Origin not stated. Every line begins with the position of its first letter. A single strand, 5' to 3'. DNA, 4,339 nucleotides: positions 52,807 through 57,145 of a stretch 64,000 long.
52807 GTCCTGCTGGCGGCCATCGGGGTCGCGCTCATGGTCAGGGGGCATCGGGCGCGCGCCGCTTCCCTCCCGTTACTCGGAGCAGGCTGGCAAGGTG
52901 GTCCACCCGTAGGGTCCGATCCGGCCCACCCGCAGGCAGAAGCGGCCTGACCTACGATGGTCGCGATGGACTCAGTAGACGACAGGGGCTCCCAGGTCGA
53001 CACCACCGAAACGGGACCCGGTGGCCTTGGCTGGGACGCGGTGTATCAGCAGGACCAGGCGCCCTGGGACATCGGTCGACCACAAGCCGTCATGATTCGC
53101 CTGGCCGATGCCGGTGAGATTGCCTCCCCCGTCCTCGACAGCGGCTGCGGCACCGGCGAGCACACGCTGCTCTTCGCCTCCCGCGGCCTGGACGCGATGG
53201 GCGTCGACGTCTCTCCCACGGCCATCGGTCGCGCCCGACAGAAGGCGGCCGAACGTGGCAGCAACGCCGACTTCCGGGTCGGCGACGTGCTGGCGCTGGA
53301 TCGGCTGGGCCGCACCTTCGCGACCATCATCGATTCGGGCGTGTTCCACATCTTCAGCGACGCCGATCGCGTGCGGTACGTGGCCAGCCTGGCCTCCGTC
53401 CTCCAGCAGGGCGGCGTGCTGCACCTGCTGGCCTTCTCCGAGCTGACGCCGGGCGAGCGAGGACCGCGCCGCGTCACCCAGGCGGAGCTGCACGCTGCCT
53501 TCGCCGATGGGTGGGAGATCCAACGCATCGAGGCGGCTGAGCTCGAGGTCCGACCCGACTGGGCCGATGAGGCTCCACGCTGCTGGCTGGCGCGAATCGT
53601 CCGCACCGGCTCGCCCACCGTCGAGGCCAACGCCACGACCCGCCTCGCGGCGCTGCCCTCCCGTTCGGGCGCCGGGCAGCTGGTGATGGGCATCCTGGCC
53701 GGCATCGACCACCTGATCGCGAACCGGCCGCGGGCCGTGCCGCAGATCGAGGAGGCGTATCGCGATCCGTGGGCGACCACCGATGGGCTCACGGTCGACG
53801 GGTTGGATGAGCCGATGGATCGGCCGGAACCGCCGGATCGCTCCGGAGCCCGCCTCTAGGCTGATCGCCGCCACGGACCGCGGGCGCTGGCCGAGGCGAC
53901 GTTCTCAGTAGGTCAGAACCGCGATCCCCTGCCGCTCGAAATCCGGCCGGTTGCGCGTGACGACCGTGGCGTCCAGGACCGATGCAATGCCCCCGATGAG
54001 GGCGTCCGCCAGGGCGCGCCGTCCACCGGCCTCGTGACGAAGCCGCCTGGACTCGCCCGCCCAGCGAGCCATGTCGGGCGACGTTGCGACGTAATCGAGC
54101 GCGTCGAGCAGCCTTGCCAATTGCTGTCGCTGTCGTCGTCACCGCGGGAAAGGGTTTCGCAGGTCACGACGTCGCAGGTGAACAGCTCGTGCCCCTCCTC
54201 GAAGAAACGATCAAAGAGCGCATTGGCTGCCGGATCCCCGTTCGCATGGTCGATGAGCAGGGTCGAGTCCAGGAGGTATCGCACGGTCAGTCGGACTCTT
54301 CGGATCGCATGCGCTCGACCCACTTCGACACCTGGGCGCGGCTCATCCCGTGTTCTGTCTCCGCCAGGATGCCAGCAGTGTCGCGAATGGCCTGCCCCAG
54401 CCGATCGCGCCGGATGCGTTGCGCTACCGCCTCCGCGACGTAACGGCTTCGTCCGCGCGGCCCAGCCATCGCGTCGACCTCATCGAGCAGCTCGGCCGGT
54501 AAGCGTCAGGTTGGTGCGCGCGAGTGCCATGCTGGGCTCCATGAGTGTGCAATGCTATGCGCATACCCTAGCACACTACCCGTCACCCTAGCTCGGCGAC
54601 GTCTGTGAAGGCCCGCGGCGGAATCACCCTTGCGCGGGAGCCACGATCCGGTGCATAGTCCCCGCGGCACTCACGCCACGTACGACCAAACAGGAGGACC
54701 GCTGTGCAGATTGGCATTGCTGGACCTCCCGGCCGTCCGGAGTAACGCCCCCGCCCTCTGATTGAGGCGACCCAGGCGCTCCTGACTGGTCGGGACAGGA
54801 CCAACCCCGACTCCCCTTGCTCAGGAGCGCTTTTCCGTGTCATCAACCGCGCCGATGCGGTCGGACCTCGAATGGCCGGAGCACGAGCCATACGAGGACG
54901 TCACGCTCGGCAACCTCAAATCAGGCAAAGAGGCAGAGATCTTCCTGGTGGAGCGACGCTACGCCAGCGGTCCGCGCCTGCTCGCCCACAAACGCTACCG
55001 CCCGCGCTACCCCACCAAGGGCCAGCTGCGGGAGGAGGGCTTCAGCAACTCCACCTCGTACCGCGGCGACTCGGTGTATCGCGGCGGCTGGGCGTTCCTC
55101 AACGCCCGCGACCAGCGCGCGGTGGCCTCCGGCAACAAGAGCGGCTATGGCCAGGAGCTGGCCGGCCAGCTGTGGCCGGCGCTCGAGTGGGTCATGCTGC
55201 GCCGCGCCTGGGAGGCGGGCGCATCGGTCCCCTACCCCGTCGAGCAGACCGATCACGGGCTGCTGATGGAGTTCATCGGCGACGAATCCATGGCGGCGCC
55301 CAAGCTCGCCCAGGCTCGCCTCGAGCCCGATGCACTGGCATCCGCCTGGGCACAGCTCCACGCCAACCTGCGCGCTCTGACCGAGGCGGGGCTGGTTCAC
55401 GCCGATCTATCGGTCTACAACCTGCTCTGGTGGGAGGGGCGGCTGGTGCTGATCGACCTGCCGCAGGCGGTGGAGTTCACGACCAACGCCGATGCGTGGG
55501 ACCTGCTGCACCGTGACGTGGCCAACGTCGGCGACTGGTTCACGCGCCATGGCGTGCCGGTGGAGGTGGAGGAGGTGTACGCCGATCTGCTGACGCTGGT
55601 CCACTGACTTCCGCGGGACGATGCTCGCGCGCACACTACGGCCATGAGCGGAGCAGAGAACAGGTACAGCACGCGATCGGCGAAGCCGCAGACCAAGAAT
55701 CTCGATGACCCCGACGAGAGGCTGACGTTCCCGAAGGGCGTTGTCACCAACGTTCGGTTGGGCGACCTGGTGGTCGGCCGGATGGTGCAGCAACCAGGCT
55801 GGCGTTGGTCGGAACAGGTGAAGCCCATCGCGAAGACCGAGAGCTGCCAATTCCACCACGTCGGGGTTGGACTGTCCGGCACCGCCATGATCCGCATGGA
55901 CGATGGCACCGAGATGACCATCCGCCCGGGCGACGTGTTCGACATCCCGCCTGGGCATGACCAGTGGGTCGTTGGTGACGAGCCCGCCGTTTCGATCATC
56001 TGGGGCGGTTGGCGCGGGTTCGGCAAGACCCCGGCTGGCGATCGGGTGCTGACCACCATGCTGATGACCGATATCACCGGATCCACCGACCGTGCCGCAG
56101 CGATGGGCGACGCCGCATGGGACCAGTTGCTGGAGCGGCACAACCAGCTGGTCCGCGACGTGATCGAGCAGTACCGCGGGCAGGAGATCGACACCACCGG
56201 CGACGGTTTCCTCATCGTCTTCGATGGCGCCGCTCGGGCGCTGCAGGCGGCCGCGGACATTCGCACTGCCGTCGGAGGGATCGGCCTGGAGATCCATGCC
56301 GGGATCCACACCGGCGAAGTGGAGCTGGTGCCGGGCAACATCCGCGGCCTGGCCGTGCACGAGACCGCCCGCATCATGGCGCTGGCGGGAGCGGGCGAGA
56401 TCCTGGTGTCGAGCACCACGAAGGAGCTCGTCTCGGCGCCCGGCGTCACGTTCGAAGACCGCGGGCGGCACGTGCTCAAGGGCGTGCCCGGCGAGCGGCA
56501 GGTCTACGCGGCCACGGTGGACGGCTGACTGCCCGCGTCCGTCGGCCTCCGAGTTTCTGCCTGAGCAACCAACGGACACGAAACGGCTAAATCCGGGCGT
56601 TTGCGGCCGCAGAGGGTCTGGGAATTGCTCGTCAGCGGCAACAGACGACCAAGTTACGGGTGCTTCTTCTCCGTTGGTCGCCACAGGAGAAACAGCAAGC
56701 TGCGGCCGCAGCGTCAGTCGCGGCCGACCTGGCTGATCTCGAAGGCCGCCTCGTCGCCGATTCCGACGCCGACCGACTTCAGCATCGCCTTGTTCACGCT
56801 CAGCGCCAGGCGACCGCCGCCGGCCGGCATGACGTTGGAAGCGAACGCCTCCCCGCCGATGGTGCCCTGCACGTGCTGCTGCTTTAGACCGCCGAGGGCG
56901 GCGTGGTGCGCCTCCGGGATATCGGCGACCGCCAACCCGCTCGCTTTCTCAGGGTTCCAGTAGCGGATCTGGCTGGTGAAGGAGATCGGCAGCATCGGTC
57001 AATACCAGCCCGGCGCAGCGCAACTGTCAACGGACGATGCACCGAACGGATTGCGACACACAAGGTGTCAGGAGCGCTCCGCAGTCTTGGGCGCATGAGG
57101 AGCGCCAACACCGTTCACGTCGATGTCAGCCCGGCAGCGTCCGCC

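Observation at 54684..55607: Polyproline (GPPG) leader-peptide attenuator in front of a bacterial RIO kinase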

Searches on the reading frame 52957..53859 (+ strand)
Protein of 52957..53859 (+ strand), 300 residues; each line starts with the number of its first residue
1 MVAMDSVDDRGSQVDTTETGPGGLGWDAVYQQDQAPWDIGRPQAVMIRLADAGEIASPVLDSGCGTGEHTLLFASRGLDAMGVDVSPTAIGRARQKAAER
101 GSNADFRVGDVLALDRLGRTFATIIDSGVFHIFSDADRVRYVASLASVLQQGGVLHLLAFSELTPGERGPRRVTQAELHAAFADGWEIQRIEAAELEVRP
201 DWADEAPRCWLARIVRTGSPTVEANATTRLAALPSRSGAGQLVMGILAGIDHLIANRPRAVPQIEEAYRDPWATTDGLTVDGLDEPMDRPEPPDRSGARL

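Call 3: search_protein_families(library=pfam, proteins=[window:52957-53859:+], max_evalue=0.01)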
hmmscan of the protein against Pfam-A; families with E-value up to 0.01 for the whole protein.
window:52957-53859:+ (300 aa): 11 families
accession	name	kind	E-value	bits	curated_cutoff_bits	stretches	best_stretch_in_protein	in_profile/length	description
PF13649.12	Methyltransf_25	-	5.6e-20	72.3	27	1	59-153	1-97/97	Methyltransferase domain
PF05724.17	TPMT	-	2.3e-17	63.9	26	1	25-196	5-193/218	Thiopurine S-methyltransferase (TPMT)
PF13847.12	Methyltransf_31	-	3.1e-14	53.3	27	1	58-161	6-113/145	Methyltransferase domain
PF08241.18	Methyltransf_11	-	7.2e-14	52.6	21.2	1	60-155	1-93/95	Methyltransferase domain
PF08242.18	Methyltransf_12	-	1.4e-11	45.4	30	1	60-155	1-98/98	Methyltransferase domain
PF13489.12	Methyltransf_23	-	5.2e-07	30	27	1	48-157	15-116/164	Methyltransferase domain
PF02353.26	CMAS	-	8.5e-05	22.4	27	1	58-166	65-173/273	Mycolic acid cyclopropane synthetase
PF05401.17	NodS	-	0.00012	22.4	24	1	44-148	32-135/201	Nodulation protein S (NodS)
PF01209.24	Ubie_methyltran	-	0.00026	20.8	20.1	1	54-164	46-158/233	ubiE/COQ5 methyltransferase family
PF05175.20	MTS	-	0.00059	19.9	23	1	55-163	31-144/170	Methyltransferase small domain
PF03848.20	TehB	-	0.0077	16.1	20.4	0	51-145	24-120/193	Tellurite resistance protein TehB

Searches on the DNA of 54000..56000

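Call 5: search_rna_families(source=window, start=54000, end=56000, threshold=evalue, max_evalue=1)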
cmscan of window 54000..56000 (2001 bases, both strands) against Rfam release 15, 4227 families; matches with E-value up to 1: 0.
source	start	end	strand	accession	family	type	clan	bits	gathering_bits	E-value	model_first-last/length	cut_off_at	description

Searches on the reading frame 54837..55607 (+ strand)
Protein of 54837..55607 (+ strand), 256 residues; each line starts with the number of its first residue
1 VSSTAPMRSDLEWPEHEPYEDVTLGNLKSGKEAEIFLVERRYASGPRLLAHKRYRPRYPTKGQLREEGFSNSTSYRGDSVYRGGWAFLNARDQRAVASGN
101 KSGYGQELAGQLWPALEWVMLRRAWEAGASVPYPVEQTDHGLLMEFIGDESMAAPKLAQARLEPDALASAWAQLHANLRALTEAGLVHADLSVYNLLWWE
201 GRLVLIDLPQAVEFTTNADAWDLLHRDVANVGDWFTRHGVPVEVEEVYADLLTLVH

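Call 3: search_protein_families(library=pfam, proteins=[window:54837-55607:+], max_evalue=0.01)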
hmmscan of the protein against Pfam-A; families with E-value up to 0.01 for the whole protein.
window:54837-55607:+ (256 aa): 3 families
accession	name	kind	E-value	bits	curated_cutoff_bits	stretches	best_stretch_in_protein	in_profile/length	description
PF01163.29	RIO1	-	3.9e-32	111.8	22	1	111-244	52-184/187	RIO domain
PF01636.29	APH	-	0.00019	21.7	23.2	1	158-212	140-198/239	Phosphotransferase enzyme family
PF06293.20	Kdo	-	0.004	17.1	21.3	0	117-219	61-176/207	Lipopolysaccharide kinase (Kdo/WaaP) family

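Call 12: find_related_loci(query=window:54837-55607:+, collection=genome_contigs, flank=2000)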
Query window:54837-55607:+ (256 aa) in genome_contigs; peptide patterns used: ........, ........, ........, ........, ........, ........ (x = any residue, [..] = any of these).
178 stretches matched a pattern; 149 encode a relative of the query (tblastn E <= 1e-3); the best 80 are kept; 80 distinct loci.
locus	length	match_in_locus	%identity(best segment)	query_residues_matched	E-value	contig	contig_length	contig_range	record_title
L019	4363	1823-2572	78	2-254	2e-130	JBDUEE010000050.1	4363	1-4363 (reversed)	MAG: Chloroflexota bacterium isolate cluster4_bin.88 NODE_88966_length_4363_cov_6.548747, whole genome shotgun sequence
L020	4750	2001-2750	77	2-254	2e-124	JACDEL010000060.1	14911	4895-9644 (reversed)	MAG: Chloroflexi bacterium isolate MGR_bin359 SD2903_NODE_542_length_14911_cov_1.808374, whole genome shotgun sequence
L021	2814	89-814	78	1-245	7e-126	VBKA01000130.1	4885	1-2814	MAG: Chloroflexi bacterium isolate CF_170 14_1009_16_30cm_scaffold_62456, whole genome shotgun sequence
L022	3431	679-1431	75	2-255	1e-124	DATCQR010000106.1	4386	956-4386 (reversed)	MAG TPA_asm: Candidatus Limnocylindria bacterium isolate SMAG_U7258 k141_161047, whole genome shotgun sequence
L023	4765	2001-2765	74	1-254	8e-121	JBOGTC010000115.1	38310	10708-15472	MAG: Candidatus Limnocylindria bacterium isolate M3-S_metawrap_bin.244 k127_1987433, whole genome shotgun sequence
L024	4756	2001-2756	72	1-254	2e-120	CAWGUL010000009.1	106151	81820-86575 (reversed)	MAG: uncultured Chloroflexia bacterium isolate MFD08669.bin.2.74 genome assembly, contig: contig_7664, whole genome shot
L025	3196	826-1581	71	1-254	6e-123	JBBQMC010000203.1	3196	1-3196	MAG: Candidatus Limnocylindria bacterium isolate Co_metawrap_446 Cmw_446_k141_18976213_length_3196_cov_7.0000, whole gen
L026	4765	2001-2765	71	1-254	3e-115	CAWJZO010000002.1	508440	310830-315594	MAG: uncultured Chloroflexia bacterium isolate MFD08497.bin.2.144 genome assembly, contig: contig_85835, whole genome sh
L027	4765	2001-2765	70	1-254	1e-114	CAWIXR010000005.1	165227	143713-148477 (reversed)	MAG: uncultured Chloroflexia bacterium isolate MFD05747.bin.1.166 genome assembly, contig: contig_4444, whole genome sho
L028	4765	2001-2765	71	1-254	6e-114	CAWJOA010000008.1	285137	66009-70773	MAG: uncultured Chloroflexia bacterium isolate MFD02840.bin.2.336 genome assembly, contig: contig_5656, whole genome sho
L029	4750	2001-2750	70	3-255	1e-113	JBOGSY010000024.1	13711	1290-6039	MAG: Candidatus Limnocylindria bacterium isolate SD8030_metabat2.bin.11_sub NODE_925_length_13711_cov_2.096511, whole ge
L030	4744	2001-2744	69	3-254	5e-110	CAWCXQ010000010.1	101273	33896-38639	MAG: uncultured Chloroflexia bacterium isolate MFD07737.bin.2.34 genome assembly, contig: contig_26785, whole genome sho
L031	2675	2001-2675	75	11-237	8e-110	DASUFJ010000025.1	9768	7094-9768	MAG TPA_asm: Candidatus Limnocylindria bacterium isolate SMAG_U1376 k141_1600810, whole genome shotgun sequence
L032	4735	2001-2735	59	6-252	3e-86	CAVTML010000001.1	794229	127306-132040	MAG: uncultured Chloroflexia bacterium isolate MFD06435.bin.2.140 genome assembly, contig: contig_17095, whole genome sh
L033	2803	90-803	60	13-252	4e-85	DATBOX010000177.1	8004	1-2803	MAG TPA_asm: Candidatus Limnocylindrales bacterium isolate SMAG_U4062 k141_1616332, whole genome shotgun sequence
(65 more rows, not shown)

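Call 49: search_protein_families(library=ncbifam, proteins=[window:54837-55607:+], max_evalue=0.01)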
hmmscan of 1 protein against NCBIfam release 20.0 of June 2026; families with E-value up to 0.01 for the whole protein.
window:54837-55607:+ (256 aa): 7 families
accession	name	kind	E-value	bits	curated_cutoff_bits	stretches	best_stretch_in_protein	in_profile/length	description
NF041645.1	prot_kin_PA4780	equivalog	2.1e-33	115.8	350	1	23-239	19-217/274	PA4780 family RIO1-like protein kinase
NF041310.1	Prot_Kin_Rio1_Halo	equivalog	2.5e-26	92.7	480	1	113-246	142-272/273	serine/threonine-protein kinase Rio1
NF011464.0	PRK14879.1-7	equivalog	1.1e-06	28.5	246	1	119-222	58-161/221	Kae1-associated kinase Bud32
TIGR03724.2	arch_bud32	equivalog_domain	1.5e-05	24.6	125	1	118-208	44-128/193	KEOPS complex kinase/ATPase Bud32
NF002475.0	PRK01723.1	equivalog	4.5e-05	22.6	142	1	116-215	90-194/241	3-deoxy-D-manno-octulosonic acid kinase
NF011463.0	PRK14879.1-4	equivalog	7.9e-05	22.2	188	1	120-208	71-157/237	Kae1-associated kinase Bud32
NF007174.0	PRK09605.1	equivalog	0.0021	16.6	447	1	122-211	391-473/535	bifunctional N(6)-L-threonylcarbamoyladenine synthase/serine/threonine protein kinase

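Call 50: search_solved_structures(query=window:54837-55607:+, max_evalue=0.001, show_alignments=1)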
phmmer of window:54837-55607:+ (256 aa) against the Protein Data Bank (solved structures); distinct sequences matched with E-value up to 0.001: 14.
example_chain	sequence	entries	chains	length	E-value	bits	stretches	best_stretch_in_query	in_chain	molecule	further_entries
12ez_A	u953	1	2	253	3e-19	72.6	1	112-249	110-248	RIO-type serine/threonine-protein kinase Rio1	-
1zp9_A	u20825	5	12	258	3.2e-19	72.5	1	112-249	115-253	Rio1 kinase | Rio1 serine protein kinase | RIO-type serine/threonine-protein kinase Rio1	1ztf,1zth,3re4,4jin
8zdb_p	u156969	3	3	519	7.5e-19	71.3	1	111-244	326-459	Serine/threonine-protein kinase RIO3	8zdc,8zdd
4otp_A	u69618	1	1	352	3.8e-17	65.7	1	111-246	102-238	Serine/threonine-protein kinase RIO1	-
6g5i_z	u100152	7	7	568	9.6e-17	64.4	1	112-246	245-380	Serine/threonine-protein kinase RIO1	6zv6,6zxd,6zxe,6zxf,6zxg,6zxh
9xai_6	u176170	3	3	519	4.5e-16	62.2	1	111-242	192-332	Serine/threonine-protein kinase RIO1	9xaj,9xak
1tqi_A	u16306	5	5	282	2.2e-06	30.4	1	177-237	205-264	conserved hypothetical protein | Rio2 serine kinase | Rio2 kinase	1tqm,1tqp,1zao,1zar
6fdm_A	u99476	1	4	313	6.3e-06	29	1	111-238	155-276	Serine/threonine-protein kinase RIO2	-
7vbt_A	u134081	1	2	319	6.6e-06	28.9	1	111-238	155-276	Serine/threonine-protein kinase RIO2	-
6fdn_A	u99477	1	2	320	6.6e-06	28.9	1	111-238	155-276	Serine/threonine-protein kinase RIO2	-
6hk6_A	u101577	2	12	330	7.9e-06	28.6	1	113-238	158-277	Serine/threonine-protein kinase RIO2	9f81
6fdo_A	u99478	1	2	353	8.5e-06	28.5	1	112-238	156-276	Serine/threonine-protein kinase RIO2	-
6g18_v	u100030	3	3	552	2.3e-05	27.1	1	112-238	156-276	Serine/threonine-protein kinase RIO2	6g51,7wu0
4gyg_A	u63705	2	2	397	9.3e-05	25.1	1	110-202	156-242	Rio2 kinase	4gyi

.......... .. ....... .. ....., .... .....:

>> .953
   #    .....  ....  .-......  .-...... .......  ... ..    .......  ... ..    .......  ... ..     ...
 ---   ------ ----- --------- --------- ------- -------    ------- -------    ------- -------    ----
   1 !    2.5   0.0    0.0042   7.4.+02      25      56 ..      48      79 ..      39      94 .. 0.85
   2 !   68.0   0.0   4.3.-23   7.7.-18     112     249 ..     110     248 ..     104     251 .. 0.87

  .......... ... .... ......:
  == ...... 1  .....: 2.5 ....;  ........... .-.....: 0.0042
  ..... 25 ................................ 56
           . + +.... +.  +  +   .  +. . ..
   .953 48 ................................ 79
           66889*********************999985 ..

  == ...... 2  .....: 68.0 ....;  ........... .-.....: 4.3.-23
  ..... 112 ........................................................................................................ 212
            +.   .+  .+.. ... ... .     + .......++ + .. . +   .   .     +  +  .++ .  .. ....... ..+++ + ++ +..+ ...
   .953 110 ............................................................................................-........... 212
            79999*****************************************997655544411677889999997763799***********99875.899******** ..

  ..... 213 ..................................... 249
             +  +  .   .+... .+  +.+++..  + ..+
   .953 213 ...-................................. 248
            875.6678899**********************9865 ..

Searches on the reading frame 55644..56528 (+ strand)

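Call 3: search_protein_families(library=pfam, proteins=[window:55644-56528:+], max_evalue=0.01)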
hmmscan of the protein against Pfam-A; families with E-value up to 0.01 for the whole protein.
window:55644-56528:+ (294 aa): 3 families
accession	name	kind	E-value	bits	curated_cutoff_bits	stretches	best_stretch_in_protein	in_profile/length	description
PF00211.25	Guanylate_cyc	-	3.1e-10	40.4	21.9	1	138-288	10-179/183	Adenylate and Guanylate cyclase catalytic domain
PF07883.17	Cupin_2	-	0.0018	18.4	27.2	1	72-116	20-65/70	Cupin domain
PF05899.18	Cupin_3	-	0.004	17.2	23.5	0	77-105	32-60/74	EutQ-like cupin domain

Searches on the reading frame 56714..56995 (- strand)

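Call 3: search_protein_families(library=pfam, proteins=[window:56714-56995:-], max_evalue=0.01)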
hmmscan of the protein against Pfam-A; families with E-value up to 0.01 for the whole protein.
window:56714-56995:- (93 aa): 1 family
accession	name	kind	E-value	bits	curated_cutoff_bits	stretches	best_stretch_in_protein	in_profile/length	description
PF08922.17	DUF1905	-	5.5e-14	52.5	24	1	6-87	1-81/81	Domain of unknown function (DUF1905)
